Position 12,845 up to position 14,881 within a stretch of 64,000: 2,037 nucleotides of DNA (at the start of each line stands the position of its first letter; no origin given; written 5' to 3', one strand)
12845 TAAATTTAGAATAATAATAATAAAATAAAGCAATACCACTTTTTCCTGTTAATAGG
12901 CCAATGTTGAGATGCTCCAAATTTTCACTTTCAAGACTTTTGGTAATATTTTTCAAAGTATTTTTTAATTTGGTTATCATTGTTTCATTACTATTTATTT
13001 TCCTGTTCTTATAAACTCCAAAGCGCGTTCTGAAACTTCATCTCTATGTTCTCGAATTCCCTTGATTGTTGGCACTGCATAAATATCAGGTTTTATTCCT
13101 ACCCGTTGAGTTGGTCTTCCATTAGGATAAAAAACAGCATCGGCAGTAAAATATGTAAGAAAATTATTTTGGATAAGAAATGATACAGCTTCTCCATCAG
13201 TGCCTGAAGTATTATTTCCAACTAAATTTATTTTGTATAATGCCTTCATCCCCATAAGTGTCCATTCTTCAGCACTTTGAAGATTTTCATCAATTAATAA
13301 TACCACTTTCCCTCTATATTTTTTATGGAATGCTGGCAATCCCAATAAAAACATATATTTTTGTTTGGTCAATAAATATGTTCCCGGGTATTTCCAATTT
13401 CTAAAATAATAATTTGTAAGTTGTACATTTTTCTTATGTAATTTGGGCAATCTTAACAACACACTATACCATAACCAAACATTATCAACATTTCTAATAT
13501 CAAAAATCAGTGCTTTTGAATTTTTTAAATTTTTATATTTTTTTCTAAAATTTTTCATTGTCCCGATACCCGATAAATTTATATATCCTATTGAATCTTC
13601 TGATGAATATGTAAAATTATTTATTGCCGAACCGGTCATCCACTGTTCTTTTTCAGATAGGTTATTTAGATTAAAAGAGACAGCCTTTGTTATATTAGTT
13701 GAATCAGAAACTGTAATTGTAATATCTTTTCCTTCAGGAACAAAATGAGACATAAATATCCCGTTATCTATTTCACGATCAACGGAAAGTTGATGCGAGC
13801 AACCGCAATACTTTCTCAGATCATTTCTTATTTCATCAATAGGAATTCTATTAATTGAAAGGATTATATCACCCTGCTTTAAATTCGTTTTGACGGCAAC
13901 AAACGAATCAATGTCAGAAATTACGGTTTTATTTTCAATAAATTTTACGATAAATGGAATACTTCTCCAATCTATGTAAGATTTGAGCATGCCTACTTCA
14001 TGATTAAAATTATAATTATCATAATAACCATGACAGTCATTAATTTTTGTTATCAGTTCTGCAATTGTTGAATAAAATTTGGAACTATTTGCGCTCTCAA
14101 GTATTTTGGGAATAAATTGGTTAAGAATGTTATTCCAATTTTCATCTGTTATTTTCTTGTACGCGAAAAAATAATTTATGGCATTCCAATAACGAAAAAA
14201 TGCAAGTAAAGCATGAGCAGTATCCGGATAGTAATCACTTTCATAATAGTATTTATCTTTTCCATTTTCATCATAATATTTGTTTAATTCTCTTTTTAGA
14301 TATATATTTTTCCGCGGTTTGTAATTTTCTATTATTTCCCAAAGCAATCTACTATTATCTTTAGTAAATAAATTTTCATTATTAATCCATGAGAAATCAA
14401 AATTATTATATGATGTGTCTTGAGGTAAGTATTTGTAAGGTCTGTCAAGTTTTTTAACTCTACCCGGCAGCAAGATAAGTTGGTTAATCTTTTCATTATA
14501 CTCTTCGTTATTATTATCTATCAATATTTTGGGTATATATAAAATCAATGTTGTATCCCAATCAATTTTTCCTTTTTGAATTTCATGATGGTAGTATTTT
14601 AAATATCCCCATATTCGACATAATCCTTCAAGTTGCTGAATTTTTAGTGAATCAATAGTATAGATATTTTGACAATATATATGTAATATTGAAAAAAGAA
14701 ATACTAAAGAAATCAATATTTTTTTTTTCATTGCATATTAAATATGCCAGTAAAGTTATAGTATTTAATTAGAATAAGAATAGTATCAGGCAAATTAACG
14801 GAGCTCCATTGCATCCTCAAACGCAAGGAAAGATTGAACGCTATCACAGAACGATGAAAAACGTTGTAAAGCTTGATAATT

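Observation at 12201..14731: IS-bracketed, extremely A+T-rich LanC-like cyclase fragment plus S41 peptidase pair: possible relic of a RiPP-type modification system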

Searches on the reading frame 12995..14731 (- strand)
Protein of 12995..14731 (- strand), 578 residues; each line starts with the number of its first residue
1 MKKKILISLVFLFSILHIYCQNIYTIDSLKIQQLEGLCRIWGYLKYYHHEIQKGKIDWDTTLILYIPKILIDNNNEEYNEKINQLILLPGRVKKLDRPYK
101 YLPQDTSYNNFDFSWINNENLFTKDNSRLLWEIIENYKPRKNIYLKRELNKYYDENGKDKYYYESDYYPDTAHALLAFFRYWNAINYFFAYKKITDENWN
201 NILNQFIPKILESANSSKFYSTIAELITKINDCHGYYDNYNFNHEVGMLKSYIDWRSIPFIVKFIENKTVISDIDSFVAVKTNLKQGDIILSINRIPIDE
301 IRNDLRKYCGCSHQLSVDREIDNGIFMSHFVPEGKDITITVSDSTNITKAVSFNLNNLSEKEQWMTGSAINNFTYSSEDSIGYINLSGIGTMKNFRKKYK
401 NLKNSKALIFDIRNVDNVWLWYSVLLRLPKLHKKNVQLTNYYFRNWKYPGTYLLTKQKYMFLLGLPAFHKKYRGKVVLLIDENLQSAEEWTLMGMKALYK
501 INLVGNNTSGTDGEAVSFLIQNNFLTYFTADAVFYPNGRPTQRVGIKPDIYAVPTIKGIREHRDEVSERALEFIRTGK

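Call 7: search_protein_families(library=pfam, proteins=[window:12995-14731:-], max_evalue=0.01)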
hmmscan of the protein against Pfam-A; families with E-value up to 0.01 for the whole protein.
window:12995-14731:- (578 aa): 2 families
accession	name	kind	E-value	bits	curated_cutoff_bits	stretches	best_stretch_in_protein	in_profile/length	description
PF03572.23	Peptidase_S41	-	2.3e-15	57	24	1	381-551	2-164/165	Peptidase family S41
PF00595.29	PDZ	-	0.0018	19.1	23.2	1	267-304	25-63/81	PDZ domain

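Call 8: search_protein_families(library=ncbifam, proteins=[window:12995-14731:-], max_evalue=0.01)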
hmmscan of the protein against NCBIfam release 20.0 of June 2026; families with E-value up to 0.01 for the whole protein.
window:12995-14731:- (578 aa): 4 families
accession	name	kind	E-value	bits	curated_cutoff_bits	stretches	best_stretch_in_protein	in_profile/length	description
TIGR00225.1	prc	subfamily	1.4e-08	34.1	218.6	1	470-567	232-328/335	C-terminal processing peptidase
NF045589.1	Cterm_S41_CtpB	exception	0.00024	19.9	633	0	181-304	45-173/416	carboxyl-terminal processing protease CtpB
NF045588.1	Cterm_S41_CtpA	exception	0.0021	17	625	0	180-319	38-182/401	carboxyl-terminal processing protease CtpA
NF045590.1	Cterm_S41_CtpC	exception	0.0026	16.6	665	0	475-552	301-378/418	carboxyl-terminal processing protease CtpC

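Call 14: find_homologous_proteins(query=window:12995-14731:-, max_evalue=0.00001)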
Query window:12995-14731:- (578 aa): 28 proteins with E <= 0.00001 among 8000 candidates.
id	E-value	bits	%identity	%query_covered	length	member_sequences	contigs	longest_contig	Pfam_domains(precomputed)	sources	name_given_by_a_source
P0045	0.0e+0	1327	100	100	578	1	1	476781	PF03572.24,PF17816.9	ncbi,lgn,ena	-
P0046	1.3e-225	768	60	100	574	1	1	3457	PF03572.24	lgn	-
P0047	6.9e-211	720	56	100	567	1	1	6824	PF03572.24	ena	-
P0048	2.0e-201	689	57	97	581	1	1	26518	PF03572.24,PF14684.12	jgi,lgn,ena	-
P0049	1.2e-197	676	57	100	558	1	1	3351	PF03572.24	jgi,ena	-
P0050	1.5e-196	673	55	97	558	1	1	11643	PF03572.24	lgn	-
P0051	1.2e-194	666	56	100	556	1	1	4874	PF03572.24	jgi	jgi:C-terminal processing protease CtpA/Prc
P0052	8.9e-191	653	55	99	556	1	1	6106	PF03572.24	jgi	jgi:carboxyl-terminal processing protease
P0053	1.1e-189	650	54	99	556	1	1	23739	PF03572.24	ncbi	ncbi:hypothetical protein BH11BAC1_BH11BAC1_04950 [soil metagenome]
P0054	9.0e-183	627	54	99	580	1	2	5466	PF03572.24,PF14684.12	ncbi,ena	-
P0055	5.7e-179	614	51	99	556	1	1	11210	PF03572.24,PF14684.12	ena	-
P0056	3.4e-135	470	52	70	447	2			PF17816.9,PF14684.12,PF21558.4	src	-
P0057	5.1e-77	278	32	99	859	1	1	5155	PF03572.24,PF18962.8,PF13860.13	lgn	-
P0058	1.4e-67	247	32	99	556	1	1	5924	PF03572.24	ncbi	ncbi:S41 family peptidase [Bacteroidota bacterium]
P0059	8.7e-63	231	30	100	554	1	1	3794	PF03572.24,PF17816.9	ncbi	ncbi:S41 family peptidase [Bacteroidota bacterium]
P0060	2.0e-62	230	29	94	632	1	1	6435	PF03572.24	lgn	-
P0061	6.9e-62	228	30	95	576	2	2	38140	PF03572.24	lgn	-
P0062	8.7e-59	218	29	99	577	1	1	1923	PF03572.24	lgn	-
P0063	3.7e-55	206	28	94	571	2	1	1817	PF17820.8,PF03572.24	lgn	-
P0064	5.9e-55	205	30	95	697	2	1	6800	PF03572.24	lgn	-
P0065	1.4e-52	197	32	80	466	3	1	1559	PF03572.24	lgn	-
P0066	1.1e-49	187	28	95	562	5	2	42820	PF03572.24,PF17816.9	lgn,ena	-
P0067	3.4e-49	186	28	98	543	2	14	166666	PF03572.24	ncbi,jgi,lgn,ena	-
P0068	4.2e-45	172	29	94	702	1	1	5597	PF03572.24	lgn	-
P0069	4.4e-45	172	25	95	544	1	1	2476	PF03572.24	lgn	-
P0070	1.5e-44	171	29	94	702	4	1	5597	PF03572.24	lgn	-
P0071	2.5e-44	170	29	94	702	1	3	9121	PF03572.24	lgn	-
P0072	3.6e-41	159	27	93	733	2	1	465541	PF03572.24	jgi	-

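Call 15: find_encoding_contigs(protein=P0048, flank=10000, max_places=2)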
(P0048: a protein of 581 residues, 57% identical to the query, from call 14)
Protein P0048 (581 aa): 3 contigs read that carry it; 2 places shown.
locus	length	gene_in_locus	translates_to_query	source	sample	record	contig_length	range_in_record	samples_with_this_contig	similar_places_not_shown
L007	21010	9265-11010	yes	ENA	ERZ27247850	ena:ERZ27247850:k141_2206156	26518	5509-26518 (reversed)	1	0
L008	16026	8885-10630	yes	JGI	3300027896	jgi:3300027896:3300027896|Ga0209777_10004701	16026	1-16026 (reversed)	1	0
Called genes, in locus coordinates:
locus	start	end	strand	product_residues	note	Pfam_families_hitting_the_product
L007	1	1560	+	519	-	?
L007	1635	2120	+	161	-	PF04542:Sigma70_r2, PF08281:Sigma70_r4_2, PF04545:Sigma70_r4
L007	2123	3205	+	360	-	-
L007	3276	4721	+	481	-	PF10988:DUF2807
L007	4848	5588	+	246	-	PF20772:TACO1_YebC_N, PF01709:Transcrip_reg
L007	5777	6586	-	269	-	-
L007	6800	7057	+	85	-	-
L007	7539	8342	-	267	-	-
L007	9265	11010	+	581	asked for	PF14684:Tricorn_C1 (faint), PF03572:Peptidase_S41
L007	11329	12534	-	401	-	PF00871:Acetate_kinase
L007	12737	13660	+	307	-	PF14093:DUF4271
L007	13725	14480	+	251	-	PF02602:HEM4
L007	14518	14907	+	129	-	PF00825:Ribonuclease_P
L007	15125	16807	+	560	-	PF00595:PDZ, PF13180:PDZ_2, PF17820:PDZ_6, PF03572:Peptidase_S41, PF28547:CHD_PDZ-protease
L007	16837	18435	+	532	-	PF04932:Wzy_C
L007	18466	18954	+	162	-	PF08211:dCMP_cyt_deam_2, PF00383:dCMP_cyt_deam_1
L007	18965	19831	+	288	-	PF04187:Cofac_haem_bdg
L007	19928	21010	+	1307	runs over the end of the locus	PF07504:FTP, PF01447:Peptidase_M4, PF02868:Peptidase_M4_C, PF18911:PKD_4, PF00431:CUB, PF18911:PKD_4, PF19081:Ig_7, PF00801:PKD, +4 more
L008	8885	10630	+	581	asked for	PF14684:Tricorn_C1 (faint), PF03572:Peptidase_S41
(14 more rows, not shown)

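Call 16: find_encoding_contigs(protein=P0053, flank=10000, max_places=2)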
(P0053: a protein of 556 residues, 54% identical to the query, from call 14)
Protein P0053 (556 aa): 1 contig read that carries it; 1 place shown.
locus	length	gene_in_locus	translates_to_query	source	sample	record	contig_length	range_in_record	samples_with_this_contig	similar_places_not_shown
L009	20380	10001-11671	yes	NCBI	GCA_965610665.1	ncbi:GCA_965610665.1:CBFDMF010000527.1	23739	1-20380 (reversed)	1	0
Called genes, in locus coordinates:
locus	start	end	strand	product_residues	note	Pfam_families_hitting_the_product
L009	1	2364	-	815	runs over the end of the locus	PF12704:MacB_PCD, PF02687:FtsX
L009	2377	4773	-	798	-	PF12704:MacB_PCD, PF02687:FtsX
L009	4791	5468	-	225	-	PF03193:RsgA_GTPase (faint), PF02463:SMC_N (weak), PF00005:ABC_tran, PF13304:AAA_21 (faint)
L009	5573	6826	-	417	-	PF25989:YknX_C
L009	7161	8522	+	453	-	PF00072:Response_reg, PF00158:Sigma54_activat, PF14532:Sigma54_activ_2, PF07724:AAA_2 (weak), PF00004:AAA, PF07728:AAA_5, PF25601:AAA_lid_14, PF02954:HTH_8, +2 more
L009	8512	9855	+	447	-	PF02518:HATPase_c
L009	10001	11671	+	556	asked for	PF03572:Peptidase_S41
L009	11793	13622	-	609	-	-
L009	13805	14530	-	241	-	PF02470:MlaD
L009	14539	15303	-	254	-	PF00005:ABC_tran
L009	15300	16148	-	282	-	PF02405:MlaE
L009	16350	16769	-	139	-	-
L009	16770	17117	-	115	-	PF07332:Phage_holin_3_6 (weak)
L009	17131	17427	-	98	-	-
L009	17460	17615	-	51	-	PF18919:DUF5670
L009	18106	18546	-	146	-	-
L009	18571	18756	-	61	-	PF05532:CsbD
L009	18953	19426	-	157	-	PF00210:Ferritin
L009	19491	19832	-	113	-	-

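Call 17: find_encoding_contigs(protein=P0050, flank=10000, max_places=2)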
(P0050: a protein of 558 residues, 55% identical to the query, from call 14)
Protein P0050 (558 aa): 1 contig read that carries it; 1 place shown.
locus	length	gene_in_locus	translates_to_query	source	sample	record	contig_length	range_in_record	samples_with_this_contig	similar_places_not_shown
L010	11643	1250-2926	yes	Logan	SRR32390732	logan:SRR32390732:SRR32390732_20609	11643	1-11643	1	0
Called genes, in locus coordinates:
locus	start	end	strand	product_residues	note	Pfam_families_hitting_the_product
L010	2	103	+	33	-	?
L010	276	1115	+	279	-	PF02498:Bro-N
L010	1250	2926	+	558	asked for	PF03572:Peptidase_S41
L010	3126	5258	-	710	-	PF00246:Peptidase_M14, PF20773:InhA-like_MAM, PF18962:Por_Secre_tail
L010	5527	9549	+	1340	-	-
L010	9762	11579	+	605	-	PF26696:PTL_trimer, PF01391:Collagen, PF13884:Peptidase_S74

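Call 20: find_encoding_contigs(protein=P0047, flank=10000, max_places=2)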
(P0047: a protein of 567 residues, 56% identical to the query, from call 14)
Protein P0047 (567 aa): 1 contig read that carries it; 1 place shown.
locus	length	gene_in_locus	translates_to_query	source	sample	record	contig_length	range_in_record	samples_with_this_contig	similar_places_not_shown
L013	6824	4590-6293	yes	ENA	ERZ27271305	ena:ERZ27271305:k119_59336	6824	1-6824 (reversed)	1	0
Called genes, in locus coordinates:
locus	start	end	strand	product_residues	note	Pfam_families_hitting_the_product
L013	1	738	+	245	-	?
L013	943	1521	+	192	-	PF04542:Sigma70_r2, PF04545:Sigma70_r4, PF08281:Sigma70_r4_2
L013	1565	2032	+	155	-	-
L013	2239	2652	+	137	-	-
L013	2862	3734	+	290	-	-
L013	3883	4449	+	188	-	-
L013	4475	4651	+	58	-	-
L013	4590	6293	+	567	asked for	PF03572:Peptidase_S41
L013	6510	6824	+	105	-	?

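Call 23: search_protein_families(library=pfam, proteins=[L013:6510-6824:+, L013:4475-4651:+], max_evalue=0.01)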
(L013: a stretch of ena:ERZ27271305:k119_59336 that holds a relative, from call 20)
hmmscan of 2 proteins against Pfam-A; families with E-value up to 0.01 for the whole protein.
L013:6510-6824:+ (105 aa): 0 families

L013:4475-4651:+ (58 aa): 0 families

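Call 31: search_solved_structures(query=window:12995-14731:-, max_evalue=1, show_alignments=3)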
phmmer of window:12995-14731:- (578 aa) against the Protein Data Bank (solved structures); distinct sequences matched with E-value up to 1: 7.
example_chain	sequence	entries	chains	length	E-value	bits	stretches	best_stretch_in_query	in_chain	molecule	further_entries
4l8k_A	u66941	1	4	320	8.2e-08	34.4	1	376-573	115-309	putative peptidase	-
4ghn_A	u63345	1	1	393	0.001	20.8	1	469-571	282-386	Uncharacterized protein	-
9ku3_A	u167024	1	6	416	0.085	14.5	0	485-560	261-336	Carboxyl-terminal protease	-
8vcb_A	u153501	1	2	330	0.18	13.4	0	459-553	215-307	Q5LIA5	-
9jr1_A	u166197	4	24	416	0.22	13.1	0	478-560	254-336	Carboxyl-terminal protease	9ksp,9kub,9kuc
9ku0_A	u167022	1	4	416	0.48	12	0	478-560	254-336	Carboxyl-terminal protease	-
6ur7_A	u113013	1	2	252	0.62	11.7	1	356-400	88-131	Sel1 repeat family protein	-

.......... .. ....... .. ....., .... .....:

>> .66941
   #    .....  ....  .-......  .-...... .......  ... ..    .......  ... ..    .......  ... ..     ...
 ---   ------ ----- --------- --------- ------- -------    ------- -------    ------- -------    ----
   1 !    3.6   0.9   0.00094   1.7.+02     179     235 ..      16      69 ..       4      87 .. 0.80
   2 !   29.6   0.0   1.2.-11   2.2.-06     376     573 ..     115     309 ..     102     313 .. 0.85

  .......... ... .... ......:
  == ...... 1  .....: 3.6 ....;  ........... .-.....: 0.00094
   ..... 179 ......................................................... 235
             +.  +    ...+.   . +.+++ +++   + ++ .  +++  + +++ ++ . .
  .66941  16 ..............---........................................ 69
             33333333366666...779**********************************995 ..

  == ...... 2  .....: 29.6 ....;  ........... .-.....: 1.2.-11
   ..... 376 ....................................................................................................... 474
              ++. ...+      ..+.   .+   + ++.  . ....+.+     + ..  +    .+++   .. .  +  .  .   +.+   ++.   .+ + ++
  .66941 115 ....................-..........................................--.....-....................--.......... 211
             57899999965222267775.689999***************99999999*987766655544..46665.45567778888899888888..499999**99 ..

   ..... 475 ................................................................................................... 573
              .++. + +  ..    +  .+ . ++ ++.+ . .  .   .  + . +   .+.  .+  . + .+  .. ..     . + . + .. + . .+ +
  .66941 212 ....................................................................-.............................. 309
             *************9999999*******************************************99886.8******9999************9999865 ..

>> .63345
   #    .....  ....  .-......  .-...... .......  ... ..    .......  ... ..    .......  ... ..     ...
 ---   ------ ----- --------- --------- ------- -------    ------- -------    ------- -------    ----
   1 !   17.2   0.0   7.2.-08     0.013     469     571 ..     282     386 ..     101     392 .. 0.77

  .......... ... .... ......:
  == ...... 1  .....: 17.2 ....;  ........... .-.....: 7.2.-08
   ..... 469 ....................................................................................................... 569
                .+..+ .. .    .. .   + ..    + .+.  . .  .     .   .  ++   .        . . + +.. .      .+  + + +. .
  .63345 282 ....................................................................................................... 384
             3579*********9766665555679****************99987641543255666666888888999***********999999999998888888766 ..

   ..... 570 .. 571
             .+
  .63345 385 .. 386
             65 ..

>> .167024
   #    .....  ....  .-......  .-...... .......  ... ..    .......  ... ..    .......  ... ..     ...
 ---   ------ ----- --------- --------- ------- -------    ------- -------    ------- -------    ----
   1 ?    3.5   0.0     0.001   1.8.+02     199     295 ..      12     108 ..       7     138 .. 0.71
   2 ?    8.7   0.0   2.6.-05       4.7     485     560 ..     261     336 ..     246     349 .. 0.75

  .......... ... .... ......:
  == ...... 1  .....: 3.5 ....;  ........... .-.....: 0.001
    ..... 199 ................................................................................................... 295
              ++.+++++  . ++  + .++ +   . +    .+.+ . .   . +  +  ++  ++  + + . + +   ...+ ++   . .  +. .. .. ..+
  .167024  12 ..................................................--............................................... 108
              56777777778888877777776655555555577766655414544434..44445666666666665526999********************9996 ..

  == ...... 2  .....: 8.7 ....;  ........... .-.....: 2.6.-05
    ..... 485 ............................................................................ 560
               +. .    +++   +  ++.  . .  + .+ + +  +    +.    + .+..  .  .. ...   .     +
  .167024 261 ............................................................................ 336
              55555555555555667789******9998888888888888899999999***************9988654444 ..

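Call 43: find_related_loci(query=A3, collection=metagenome_contigs, flank=10000)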
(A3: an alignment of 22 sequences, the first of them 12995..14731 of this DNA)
Query A3 (578 aa) in metagenome_contigs; peptide patterns used: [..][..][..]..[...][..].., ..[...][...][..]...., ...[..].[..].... (x = any residue, [..] = any of these).
600 stretches matched a pattern (row limit reached: there are more); 565 encode a relative of the query (tblastn E <= 1e-3); the best 80 are kept; 80 distinct loci.
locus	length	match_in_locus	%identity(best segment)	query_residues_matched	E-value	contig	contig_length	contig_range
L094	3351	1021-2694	57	1-576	0e+0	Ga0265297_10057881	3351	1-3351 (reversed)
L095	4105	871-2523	36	3-578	8e-96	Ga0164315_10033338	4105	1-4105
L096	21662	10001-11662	33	1-578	1e-94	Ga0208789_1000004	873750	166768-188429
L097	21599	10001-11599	33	19-575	7e-91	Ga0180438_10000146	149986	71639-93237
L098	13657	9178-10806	32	1-572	1e-78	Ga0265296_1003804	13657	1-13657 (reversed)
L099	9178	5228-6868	29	3-574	1e-78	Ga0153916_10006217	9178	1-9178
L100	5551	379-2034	30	1-573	1e-74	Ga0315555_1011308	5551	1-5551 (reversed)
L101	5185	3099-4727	31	1-571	2e-74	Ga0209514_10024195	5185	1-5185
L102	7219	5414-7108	26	2-578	3e-73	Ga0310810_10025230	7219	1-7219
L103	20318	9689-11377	27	5-578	1e-72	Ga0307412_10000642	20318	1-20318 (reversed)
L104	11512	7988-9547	32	32-576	6e-71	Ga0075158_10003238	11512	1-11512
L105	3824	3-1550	30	32-574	3e-71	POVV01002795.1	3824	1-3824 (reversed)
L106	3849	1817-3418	30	23-578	2e-71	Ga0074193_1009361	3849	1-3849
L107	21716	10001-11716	31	1-574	1e-71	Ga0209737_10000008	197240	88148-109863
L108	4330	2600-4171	31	26-575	5e-70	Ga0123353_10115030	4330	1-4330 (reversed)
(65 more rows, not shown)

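Call 49: search_protein_families(library=pfam, proteins=[L100:2472-4109:+], max_evalue=0.01)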
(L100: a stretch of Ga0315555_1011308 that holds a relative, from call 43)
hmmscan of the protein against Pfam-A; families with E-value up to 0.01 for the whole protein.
L100:2472-4109:+ (545 aa): 7 families
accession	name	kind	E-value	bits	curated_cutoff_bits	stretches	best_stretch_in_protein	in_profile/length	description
PF05147.19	LANC_like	-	8.4e-35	120.4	23.2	3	108-333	99-307/350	Lanthionine synthetase C-like protein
PF07470.19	Glyco_hydro_88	-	8.7e-07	28.7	26.6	1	76-162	39-122/352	Glycosyl Hydrolase Family 88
PF18962.6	Por_Secre_tail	-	1.3e-06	29.1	27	1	461-543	2-75/75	Secretion system C-terminal sorting domain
PF03663.20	Glyco_hydro_76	-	3e-05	24.1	25.9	0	21-106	109-195/366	Glycosyl hydrolase family 76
PF07944.18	Beta-AFase-like_GH127_cat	-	7.6e-05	22.3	24.9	1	77-150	136-211/376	Beta-L-arabinofuranosidase, GH127 catalytic domain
PF13860.13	FlgD_ig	-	0.00012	22.4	27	1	469-534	12-77/79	FlgD Ig-like domain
PF13585.12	CHU_C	-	0.0049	17.4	27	0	466-535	15-75/86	CHU_C Type IX secretion signal domain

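Call 61: predict_structure(alignment_id=A3)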
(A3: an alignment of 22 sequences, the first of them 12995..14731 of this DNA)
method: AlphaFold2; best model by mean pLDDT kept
length: 578 residues; sequences in the alignment: 22
mean_pLDDT: 82.2   pTM: 0.83
mean pLDDT of the five models: 82.2, 81.9, 79.5, 78.9, 76.3
residues with pLDDT >= 90: 205; 70-90: 274; 50-70: 71; < 50: 28
segments of 3 or more residues with pLDDT < 50: 20-23, 252-255, 361-372, 462-466
pLDDT, mean of each block of 10 residues (from residue 1): 76 66 66 95 94 91 95 91 96 76 54 84 94 88 84 55 79 96 92 83 94 92 92 84 74 56 93 84 91 92 90 87 76 74 93 67 43 60 83 83 89 79 80 78 85 77 52 91 84 86 92 85 86 85 84 93 91 89
secondary structure, 60 per line:
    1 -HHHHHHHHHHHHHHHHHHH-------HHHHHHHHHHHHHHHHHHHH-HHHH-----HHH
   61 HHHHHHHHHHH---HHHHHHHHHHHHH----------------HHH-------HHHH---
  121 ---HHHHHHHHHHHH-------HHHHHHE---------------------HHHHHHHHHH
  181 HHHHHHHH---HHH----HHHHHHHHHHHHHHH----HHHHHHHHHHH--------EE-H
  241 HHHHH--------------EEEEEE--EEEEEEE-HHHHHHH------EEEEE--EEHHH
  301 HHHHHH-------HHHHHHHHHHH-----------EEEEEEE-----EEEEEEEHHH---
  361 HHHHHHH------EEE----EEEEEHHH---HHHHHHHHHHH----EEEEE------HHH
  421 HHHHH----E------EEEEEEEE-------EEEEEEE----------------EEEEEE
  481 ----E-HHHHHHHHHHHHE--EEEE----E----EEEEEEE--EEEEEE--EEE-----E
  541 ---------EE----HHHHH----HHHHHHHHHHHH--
elements in order: H2-20 H28-47 H49-52 H58-71 H75-87 H114-117 H124-135 H143-148 H171-188 H199-213 H218-228 H240-245 E260-265 E268-274 H276-282 E289-293 H298-306 H314-324 E336-342 E348-354 H361-367 E374-376 E381-385 H392-402 E407-411 H418-425 E437-444 E452-458 E475-480 H487-498 E502-505 E515-521 E524-529 E532-534 H556-560 H565-576
